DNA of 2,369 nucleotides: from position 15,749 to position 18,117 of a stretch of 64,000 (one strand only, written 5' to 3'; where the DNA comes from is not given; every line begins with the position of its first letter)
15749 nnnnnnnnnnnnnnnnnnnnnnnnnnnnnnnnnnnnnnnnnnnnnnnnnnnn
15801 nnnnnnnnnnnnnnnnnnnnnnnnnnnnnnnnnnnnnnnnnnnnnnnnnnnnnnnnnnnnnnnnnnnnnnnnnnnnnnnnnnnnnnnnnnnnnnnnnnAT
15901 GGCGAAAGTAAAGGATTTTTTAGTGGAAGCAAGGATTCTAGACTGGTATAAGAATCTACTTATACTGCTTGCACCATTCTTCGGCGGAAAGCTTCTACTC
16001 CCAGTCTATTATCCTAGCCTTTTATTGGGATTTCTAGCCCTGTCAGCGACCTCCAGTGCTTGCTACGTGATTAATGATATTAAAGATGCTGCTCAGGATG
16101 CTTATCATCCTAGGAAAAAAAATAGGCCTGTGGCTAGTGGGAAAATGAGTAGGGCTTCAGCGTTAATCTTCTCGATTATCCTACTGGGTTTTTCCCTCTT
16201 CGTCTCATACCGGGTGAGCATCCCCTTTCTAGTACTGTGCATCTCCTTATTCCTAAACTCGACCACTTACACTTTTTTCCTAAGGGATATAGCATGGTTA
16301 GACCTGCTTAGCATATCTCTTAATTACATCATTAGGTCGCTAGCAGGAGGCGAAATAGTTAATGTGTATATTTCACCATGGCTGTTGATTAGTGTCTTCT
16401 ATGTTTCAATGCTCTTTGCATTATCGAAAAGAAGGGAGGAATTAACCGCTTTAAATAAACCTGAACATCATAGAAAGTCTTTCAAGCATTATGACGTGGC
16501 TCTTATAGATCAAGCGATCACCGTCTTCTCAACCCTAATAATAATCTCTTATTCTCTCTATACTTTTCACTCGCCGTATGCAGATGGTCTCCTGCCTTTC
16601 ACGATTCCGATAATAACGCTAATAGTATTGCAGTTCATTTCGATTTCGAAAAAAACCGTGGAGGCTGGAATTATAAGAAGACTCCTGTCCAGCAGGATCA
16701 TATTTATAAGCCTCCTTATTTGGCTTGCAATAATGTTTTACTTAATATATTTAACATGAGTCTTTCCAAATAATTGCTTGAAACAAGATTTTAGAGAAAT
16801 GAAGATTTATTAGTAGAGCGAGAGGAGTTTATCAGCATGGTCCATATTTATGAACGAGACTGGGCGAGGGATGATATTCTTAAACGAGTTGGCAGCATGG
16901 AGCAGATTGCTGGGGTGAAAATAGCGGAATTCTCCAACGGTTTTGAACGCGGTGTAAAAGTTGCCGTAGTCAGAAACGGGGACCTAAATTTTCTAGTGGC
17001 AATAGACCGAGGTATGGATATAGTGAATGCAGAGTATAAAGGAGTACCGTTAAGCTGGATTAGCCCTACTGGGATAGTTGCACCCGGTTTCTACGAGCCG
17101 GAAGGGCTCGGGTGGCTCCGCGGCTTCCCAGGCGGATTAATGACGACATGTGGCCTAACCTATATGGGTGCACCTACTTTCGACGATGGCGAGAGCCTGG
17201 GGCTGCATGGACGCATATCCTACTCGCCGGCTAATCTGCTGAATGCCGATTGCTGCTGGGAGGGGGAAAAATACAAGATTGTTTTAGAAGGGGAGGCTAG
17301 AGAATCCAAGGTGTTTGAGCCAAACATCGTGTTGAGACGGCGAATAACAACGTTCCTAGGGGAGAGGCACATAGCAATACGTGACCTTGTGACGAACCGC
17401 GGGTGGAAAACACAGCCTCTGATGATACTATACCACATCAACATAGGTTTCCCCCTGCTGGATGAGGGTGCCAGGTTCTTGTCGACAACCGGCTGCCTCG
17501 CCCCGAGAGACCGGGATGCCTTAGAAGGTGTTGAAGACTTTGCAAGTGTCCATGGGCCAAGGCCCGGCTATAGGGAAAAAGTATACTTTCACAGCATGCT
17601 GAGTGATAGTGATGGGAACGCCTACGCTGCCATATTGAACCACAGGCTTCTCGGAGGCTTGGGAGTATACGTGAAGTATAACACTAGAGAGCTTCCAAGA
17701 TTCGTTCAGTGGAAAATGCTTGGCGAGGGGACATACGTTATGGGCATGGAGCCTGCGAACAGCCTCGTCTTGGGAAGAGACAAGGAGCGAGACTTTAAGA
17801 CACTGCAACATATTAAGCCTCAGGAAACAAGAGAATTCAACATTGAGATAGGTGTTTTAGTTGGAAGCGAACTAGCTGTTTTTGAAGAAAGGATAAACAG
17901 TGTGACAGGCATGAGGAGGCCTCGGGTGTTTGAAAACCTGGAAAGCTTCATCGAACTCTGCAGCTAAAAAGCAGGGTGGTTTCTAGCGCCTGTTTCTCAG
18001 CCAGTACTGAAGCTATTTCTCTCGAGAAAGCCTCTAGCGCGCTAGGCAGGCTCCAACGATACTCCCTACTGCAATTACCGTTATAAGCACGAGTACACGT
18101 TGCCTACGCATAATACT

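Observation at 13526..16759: GT-C-like polytopic membrane protein co-transcribed with a DPPR-synthase-like UbiA prenyltransferase, divergent from the giant GH2-FtsX gene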

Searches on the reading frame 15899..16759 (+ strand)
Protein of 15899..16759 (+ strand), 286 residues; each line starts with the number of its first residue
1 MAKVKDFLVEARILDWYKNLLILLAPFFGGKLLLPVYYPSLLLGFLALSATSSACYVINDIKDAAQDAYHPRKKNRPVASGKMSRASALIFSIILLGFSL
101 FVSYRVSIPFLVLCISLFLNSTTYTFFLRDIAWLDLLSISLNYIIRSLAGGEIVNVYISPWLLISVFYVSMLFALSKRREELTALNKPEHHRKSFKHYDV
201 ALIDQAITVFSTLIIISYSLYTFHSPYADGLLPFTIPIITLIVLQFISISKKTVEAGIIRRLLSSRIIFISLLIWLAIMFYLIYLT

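Call 3: search_protein_families(library=pfam, proteins=[window:15899-16759:+], max_evalue=0.01)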
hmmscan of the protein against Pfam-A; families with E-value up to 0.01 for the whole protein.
window:15899-16759:+ (286 aa): 1 family
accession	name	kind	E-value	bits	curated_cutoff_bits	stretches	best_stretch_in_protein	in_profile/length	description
PF01040.23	UbiA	-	2.1e-19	70.2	34.2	1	39-189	20-176/250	UbiA prenyltransferase family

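Call 4: search_protein_families(library=ncbifam, proteins=[window:15899-16759:+], max_evalue=0.01)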
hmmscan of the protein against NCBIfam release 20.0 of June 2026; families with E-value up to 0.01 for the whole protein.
window:15899-16759:+ (286 aa): 22 families
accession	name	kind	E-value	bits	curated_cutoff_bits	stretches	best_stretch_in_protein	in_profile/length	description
NF008977.0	PRK12324.1-2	equivalog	9e-51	173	234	1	6-285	4-289/297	decaprenyl-phosphate phosphoribosyltransferase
NF008978.0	PRK12324.1-4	equivalog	2.3e-41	141.8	207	1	7-245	35-281/322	decaprenyl-phosphate phosphoribosyltransferase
NF006088.0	PRK08238.1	equivalog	3.5e-38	131.5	351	1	3-221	191-412/482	UbiA family prenyltransferase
NF008976.0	PRK12324.1-1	equivalog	2.4e-30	106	474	1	12-277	26-297/306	decaprenyl-phosphate phosphoribosyltransferase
TIGR01475.1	ubiA_other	subfamily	1.9e-11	44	180.8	1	36-173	33-169/282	UbiA-like polyprenyltransferase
NF009523.0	PRK12884.1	equivalog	8.9e-11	41.5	269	1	38-174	36-168/279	prenyltransferase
TIGR01474.1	ubiA_proteo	equivalog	6.1e-10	39.1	275.45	1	47-143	49-146/282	4-hydroxybenzoate octaprenyltransferase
NF009514.0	PRK12873.1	equivalog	3.1e-09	36.6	246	1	21-120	26-128/297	4-hydroxybenzoate polyprenyltransferase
NF035940.1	prenyl_rel_EboC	equivalog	7.4e-09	35.4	250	1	46-261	46-246/292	UbiA-like protein EboC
TIGR01473.1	cyoE_ctaB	equivalog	1.3e-08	35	210.3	1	37-134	33-132/281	heme o synthase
NF009515.0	PRK12874.1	equivalog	3.5e-07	29.9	392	1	39-166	47-173/291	4-hydroxybenzoate polyprenyltransferase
NF041585.1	MqnP_Cj_Hp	exception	1.3e-06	28.1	375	1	40-166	41-166/281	menaquinone biosynthesis prenyltransferase MqnP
NF009521.0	PRK12882.1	equivalog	3.1e-06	26.6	296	1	46-139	46-137/280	geranylgeranylglycerol-phosphate geranylgeranyltransferase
NF009522.0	PRK12883.1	equivalog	1.5e-05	24.6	353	1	41-170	39-167/279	geranylgeranylglycerol-phosphate geranylgeranyltransferase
NF003348.0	PRK04375.1-1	equivalog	3.7e-05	23.3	285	1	37-129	35-129/292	heme o synthase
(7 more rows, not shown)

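Call 7: search_solved_structures(query=window:15899-16759:+, max_evalue=0.01, show_alignments=2)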
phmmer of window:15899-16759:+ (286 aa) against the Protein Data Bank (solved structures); distinct sequences matched with E-value up to 0.01: 2.
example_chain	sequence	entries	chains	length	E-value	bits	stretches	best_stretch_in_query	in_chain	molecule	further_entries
8j8j_D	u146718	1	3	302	6.7e-25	91.4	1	12-243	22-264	Decaprenyl-phosphate phosphoribosyltransferase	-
8j8k_A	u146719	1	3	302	8.8e-19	71.4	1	12-243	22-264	Decaprenyl-phosphate phosphoribosyltransferase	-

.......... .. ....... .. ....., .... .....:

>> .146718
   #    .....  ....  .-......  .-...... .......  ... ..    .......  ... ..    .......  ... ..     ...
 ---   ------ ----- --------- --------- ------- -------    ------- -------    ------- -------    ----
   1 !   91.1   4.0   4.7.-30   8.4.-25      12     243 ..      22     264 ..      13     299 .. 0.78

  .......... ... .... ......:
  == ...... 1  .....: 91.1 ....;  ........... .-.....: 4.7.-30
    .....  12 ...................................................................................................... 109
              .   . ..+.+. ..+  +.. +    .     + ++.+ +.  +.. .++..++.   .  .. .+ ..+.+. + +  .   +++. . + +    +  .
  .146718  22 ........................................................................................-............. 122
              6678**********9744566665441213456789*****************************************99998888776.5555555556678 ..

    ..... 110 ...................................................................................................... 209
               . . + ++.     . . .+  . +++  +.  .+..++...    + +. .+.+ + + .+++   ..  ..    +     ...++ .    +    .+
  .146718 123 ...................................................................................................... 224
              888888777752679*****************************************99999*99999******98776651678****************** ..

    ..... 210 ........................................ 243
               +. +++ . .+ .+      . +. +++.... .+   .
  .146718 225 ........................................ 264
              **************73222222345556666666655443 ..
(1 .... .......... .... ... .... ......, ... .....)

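Call 10: find_homologous_proteins(query=window:15899-16759:+, max_evalue=1e-10)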
Query window:15899-16759:+ (286 aa): 170 proteins with E <= 1e-10 among 6757 candidates; the best 120 are listed.
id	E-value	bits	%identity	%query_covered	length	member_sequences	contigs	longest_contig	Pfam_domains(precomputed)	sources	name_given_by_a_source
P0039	8.5e-163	558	92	100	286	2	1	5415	PF01040.24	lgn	-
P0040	3.6e-161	553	92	100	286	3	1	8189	PF01040.24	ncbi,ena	-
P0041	7.2e-160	549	91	100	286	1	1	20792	PF01040.24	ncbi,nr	ncbi:MAG: UbiA prenyltransferase family protein [Candidatus Brockarchaeota archaeon]|nr:UbiA prenylt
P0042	8.2e-158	542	91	100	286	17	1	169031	PF01040.24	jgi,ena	-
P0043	1.1e-157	542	90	100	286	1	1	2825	PF01040.24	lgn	-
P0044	9.6e-156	535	88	100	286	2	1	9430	PF01040.24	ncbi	-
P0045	4.4e-155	533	88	100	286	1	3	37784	PF01040.24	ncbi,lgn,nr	ncbi:MAG: UbiA prenyltransferase family protein [Thermoproteota archaeon]|nr:UbiA prenyltransferase 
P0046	4.9e-154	530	87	100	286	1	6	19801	PF01040.24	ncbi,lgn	ncbi:MAG: UbiA prenyltransferase family protein [Thermoproteota archaeon]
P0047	1.5e-150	518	84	100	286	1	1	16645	PF01040.24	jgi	-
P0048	3.3e-131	455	76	100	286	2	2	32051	PF01040.24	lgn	-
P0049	1.5e-113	397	67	99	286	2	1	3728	PF01040.24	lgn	-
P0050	1.2e-107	378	64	99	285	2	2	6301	PF01040.24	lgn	-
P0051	2.1e-107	377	77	80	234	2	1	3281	PF01040.24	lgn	-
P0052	8.0e-107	375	63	99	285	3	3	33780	PF01040.24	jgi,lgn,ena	jgi:4-hydroxybenzoate polyprenyltransferase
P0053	1.1e-106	375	62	98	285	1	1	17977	PF01040.24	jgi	jgi:4-hydroxybenzoate polyprenyltransferase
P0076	3.7e-91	324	56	98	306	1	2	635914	PF01040.24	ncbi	ncbi:MAG: UbiA prenyltransferase family protein [Thermoproteota archaeon]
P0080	2.7e-46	176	40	85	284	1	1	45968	PF01040.24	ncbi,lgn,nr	ncbi:UbiA prenyltransferase family protein [Candidatus Woesearchaeota archaeon]|nr:UbiA prenyltransf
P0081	3.4e-46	176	42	87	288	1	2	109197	PF01040.24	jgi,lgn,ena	-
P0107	2.4e-40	157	35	95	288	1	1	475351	PF01040.24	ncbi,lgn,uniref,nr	ncbi:decaprenyl-phosphate phosphoribosyltransferase [Methanolobus bombayensis]|uniref:decaprenyl-pho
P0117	3.2e-39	153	36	98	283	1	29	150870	PF01040.24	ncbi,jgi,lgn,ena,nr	ncbi:MAG TPA: UbiA prenyltransferase family protein [Candidatus Nanoarchaeia archaeon]|nr:UbiA preny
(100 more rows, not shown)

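Call 42: find_encoding_contigs(protein=P0107, flank=8000, max_places=2)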
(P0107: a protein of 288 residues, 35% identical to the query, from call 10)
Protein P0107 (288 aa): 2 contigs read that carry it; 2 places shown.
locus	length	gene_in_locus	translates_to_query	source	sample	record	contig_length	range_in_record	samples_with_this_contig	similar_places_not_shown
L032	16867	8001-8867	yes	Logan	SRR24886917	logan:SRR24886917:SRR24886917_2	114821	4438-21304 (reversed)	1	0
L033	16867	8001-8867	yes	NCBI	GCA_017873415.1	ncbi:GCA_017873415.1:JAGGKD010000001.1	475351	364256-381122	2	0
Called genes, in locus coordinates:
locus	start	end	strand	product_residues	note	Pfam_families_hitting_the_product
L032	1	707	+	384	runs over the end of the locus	PF02350:Epimerase_2, PF04464:Glyphos_transf, PF07922:Glyco_transf_52, PF00534:Glycos_transf_1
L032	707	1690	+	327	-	PF04055:Radical_SAM, PF13186:SPASM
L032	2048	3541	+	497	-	PF01943:Polysacc_synt, PF13440:Polysacc_synt_3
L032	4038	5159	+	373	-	PF00535:Glycos_transf_2, PF10111:Glyco_tranf_2_2 (weak), PF13641:Glyco_tranf_2_3, PF13632:Glyco_trans_2_3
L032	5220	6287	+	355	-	PF04015:DUF362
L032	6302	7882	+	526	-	PF02366:PMT, PF13231:PMT_2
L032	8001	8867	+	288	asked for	PF01040:UbiA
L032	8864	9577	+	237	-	PF02811:PHP, PF13263:PHP_C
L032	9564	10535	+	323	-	PF03706:LPG_synthase_TM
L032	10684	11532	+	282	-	PF00175:NAD_binding_1, PF10418:DHODB_Fe-S_bind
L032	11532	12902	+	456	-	PF14691:Fer4_20, PF01262:AlaDh_PNT_C (faint), PF01134:GIDA (faint), PF07992:Pyr_redox_2, PF12831:FAD_oxidored (weak), PF13450:NAD_binding_8, PF13738:Pyr_redox_3 (weak), PF00070:Pyr_redox (weak), +3 more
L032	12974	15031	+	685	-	PF01507:PAPS_reduct, PF13746:Fer4_18 (weak)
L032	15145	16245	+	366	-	PF01594:AI-2E_transport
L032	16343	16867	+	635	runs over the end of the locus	PF08915:tRNA-Thr_ED, PF00587:tRNA-synt_2b, PF03129:HGTP_anticodon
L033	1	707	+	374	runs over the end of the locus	PF02350:Epimerase_2, PF04464:Glyphos_transf, PF07922:Glyco_transf_52, PF00534:Glycos_transf_1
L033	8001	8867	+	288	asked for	PF01040:UbiA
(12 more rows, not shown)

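Call 43: find_encoding_contigs(protein=P0081, flank=7000, max_places=1)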
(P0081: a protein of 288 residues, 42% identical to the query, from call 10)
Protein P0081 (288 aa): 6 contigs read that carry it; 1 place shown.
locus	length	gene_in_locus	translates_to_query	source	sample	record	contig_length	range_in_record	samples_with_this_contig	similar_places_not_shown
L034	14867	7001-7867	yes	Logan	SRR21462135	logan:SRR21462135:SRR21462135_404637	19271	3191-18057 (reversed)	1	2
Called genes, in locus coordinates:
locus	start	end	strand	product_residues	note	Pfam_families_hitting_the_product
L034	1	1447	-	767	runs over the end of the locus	-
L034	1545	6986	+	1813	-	PF02837:Glyco_hydro_2_N (weak), PF22666:Glyco_hydro_2_N2, PF00703:Glyco_hydro_2 (weak), PF12704:MacB_PCD (weak), PF02687:FtsX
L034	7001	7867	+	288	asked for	PF01040:UbiA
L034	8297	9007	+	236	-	-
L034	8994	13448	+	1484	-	PF04389:Peptidase_M28, PF02687:FtsX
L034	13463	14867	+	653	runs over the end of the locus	-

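Call 44: find_encoding_contigs(protein=P0080, flank=7000, max_places=1)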
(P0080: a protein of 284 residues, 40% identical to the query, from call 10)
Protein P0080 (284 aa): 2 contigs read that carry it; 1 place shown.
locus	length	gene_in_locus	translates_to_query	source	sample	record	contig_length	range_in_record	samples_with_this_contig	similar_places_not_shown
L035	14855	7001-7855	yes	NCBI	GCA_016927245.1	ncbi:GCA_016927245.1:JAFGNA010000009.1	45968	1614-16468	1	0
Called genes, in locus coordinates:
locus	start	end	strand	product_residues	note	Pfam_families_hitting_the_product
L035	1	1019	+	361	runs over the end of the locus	PF00070:Pyr_redox (faint), PF01266:DAO, PF01494:FAD_binding_3, PF02558:ApbA (weak), PF03486:HI0933_like (weak), PF07992:Pyr_redox_2 (weak), PF13450:NAD_binding_8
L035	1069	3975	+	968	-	PF02516:STT3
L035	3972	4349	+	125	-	-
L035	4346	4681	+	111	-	PF00892:EamA (weak)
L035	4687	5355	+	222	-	PF00535:Glycos_transf_2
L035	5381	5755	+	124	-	PF10066:DUF2304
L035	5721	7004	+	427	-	PF03901:Glyco_transf_22 (weak), PF13231:PMT_2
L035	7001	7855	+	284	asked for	PF01040:UbiA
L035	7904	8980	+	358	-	PF04015:DUF362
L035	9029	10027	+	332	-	PF00535:Glycos_transf_2, PF10111:Glyco_tranf_2_2 (weak), PF13641:Glyco_tranf_2_3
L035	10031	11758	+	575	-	-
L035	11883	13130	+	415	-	PF04464:Glyphos_transf, PF02350:Epimerase_2 (weak), PF05159:Capsule_synth (weak)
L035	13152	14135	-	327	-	PF00535:Glycos_transf_2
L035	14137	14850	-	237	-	PF04989:RMNT_CmcI, PF13578:Methyltransf_24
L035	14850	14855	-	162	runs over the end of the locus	-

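Call 45: find_encoding_contigs(protein=P0117, flank=7000, max_places=1)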
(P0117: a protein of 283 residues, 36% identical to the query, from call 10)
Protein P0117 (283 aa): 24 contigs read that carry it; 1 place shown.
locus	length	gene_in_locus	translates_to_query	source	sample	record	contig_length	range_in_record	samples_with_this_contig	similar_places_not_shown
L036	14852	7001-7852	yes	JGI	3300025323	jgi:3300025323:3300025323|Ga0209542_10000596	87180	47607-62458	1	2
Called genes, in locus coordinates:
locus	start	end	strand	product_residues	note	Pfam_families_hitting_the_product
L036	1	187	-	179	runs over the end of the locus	PF12822:ECF_trnsprt (weak), PF02632:BioY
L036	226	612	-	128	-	PF25917:BSH_RND (faint), PF25984:BSH_YknX (faint), PF00364:Biotin_lipoyl, PF25997:BSH_YhbJ (weak)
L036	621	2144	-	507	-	PF01039:Carboxyl_trans, PF03255:ACCA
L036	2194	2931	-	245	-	PF00154:RecA_N, PF08423:Rad51, PF03796:DnaB_C (faint), PF06745:ATPase, PF13481:AAA_25, PF01637:ATPase_2 (weak)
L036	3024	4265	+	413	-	PF13506:Glyco_transf_21, PF03142:Chitin_synth_2 (faint), PF00535:Glycos_transf_2, PF10111:Glyco_tranf_2_2, PF13641:Glyco_tranf_2_3, PF13632:Glyco_trans_2_3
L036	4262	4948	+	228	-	-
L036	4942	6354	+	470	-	PF13231:PMT_2, PF09594:GT87 (weak)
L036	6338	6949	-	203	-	PF13489:Methyltransf_23 (weak), PF13847:Methyltransf_31, PF13649:Methyltransf_25 (weak)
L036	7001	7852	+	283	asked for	PF01040:UbiA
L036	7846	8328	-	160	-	PF26602:HVO_2718_N (weak), PF01381:HTH_3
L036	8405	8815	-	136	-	PF01894:YjbQ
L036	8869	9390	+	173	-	PF00004:AAA (weak), PF13238:AAA_18, PF13671:AAA_33 (faint), PF01202:SKI (faint), PF13207:AAA_17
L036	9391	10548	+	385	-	PF00155:Aminotran_1_2, PF01053:Cys_Met_Meta_PP, PF00266:Aminotran_5 (weak), PF01041:DegT_DnrJ_EryC1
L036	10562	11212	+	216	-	-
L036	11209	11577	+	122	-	PF04126:Cyclophil_like, PF18050:Cyclophil_like2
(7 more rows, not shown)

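Call 56: search_protein_families(library=pfam, proteins=[L034:8297-9007:+], max_evalue=0.001)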
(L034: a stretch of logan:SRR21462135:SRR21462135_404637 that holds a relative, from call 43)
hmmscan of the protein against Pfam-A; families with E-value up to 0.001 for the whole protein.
L034:8297-9007:+ (236 aa): 0 families

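Call 84: find_encoding_contigs(protein=P0076, flank=9000, max_places=1)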
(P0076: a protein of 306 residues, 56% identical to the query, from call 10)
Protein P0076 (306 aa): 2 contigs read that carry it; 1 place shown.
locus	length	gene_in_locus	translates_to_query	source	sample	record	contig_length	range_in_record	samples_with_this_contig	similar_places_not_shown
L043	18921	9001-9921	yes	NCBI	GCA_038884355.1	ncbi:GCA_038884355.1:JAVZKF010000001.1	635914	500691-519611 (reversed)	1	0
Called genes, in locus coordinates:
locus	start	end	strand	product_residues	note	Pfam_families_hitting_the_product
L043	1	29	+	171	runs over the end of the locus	PF00578:AhpC-TSA, PF08534:Redoxin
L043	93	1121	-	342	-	PF00044:Gp_dh_N, PF02800:Gp_dh_C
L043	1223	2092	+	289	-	PF01171:ATP_bind_3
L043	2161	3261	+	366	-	PF13439:Glyco_transf_4, PF13579:Glyco_trans_4_4 (weak), PF20706:GT4-conflict, PF00534:Glycos_transf_1, PF13692:Glyco_trans_1_4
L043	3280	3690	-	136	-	-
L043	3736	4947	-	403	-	PF01978:TrmB, PF11495:TrmB_EBD_N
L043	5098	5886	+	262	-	PF00483:NTP_transferase, PF12804:NTP_transf_3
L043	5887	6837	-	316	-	-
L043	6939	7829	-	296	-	PF02673:BacA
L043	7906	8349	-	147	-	-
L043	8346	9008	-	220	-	PF02687:FtsX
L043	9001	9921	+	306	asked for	PF01040:UbiA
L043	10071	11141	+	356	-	PF14486:DUF4432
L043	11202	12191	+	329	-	PF01408:GFO_IDH_MocA, PF08635:ox_reductase_C (weak), PF02894:GFO_IDH_MocA_C, PF22725:GFO_IDH_MocA_C3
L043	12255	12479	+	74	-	PF00270:DEAD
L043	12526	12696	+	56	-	-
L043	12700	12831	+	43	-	PF00270:DEAD (weak)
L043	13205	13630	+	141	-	PF00271:Helicase_C (weak)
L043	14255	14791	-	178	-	PF01613:Flavin_Reduct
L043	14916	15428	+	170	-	-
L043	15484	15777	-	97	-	-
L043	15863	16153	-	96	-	-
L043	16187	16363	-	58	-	-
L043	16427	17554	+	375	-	PF01208:URO-D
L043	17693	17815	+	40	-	-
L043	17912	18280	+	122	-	-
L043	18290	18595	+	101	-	-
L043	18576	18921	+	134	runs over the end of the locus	-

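Call 94: predict_structure(alignment_id=A4)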
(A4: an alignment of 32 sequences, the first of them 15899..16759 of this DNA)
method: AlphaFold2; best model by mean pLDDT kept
length: 286 residues; sequences in the alignment: 32
mean_pLDDT: 94.6   pTM: 0.90
mean pLDDT of the five models: 94.6, 94.4, 93.9, 93.4, 93.4
residues with pLDDT >= 90: 247; 70-90: 36; 50-70: 3; < 50: 0
segments of 3 or more residues with pLDDT < 50: none
pLDDT, mean of each block of 10 residues (from residue 1): 90 95 96 97 98 98 91 91 97 98 98 99 96 96 98 95 97 94 85 91 97 98 92 97 95 77 93 97 95
secondary structure, 60 per line:
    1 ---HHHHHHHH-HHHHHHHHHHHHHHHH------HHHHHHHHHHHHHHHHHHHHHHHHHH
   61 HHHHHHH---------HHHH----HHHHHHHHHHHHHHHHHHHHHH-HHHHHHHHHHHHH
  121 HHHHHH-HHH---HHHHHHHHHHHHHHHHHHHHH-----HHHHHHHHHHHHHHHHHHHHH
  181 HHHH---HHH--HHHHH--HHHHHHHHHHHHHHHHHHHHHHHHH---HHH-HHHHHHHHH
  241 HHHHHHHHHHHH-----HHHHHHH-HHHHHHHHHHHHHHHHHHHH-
elements in order: H4-11 H13-28 H35-67 H77-80 H85-106 H108-126 H134-154 H160-184 H193-197 H200-224 H232-252 H258-264 H266-285

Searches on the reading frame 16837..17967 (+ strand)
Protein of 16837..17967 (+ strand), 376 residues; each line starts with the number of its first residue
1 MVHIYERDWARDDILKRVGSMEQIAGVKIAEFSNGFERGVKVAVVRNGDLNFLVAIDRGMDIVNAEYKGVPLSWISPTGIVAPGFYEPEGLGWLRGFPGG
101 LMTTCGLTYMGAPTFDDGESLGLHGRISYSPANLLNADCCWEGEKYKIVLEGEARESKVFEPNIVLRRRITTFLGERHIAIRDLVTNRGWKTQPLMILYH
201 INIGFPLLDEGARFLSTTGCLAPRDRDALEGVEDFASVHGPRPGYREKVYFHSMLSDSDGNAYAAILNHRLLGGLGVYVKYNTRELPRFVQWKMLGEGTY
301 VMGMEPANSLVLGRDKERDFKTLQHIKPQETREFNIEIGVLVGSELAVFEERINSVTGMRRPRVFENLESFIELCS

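Call 3: search_protein_families(library=pfam, proteins=[window:16837-17967:+], max_evalue=0.01)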
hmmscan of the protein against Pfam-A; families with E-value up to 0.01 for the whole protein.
window:16837-17967:+ (376 aa): 1 family
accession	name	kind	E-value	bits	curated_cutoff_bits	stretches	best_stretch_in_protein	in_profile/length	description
PF14486.12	DUF4432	-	6.3e-104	347.5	32.5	1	38-340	2-304/304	Domain of unknown function (DUF4432)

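Call 4: search_protein_families(library=ncbifam, proteins=[window:16837-17967:+], max_evalue=0.01)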
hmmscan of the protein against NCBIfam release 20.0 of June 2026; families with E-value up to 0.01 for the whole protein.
window:16837-17967:+ (376 aa): 0 families

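Call 102: search_solved_structures(query=window:16837-17967:+, max_evalue=0.01)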
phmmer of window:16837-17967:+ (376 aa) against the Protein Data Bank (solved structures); distinct sequences matched with E-value up to 0.01: 1.
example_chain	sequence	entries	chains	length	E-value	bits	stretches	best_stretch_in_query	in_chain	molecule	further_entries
3ty1_A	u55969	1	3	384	4.3e-40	141.1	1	33-361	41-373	Hypothetical aldose 1-epimerase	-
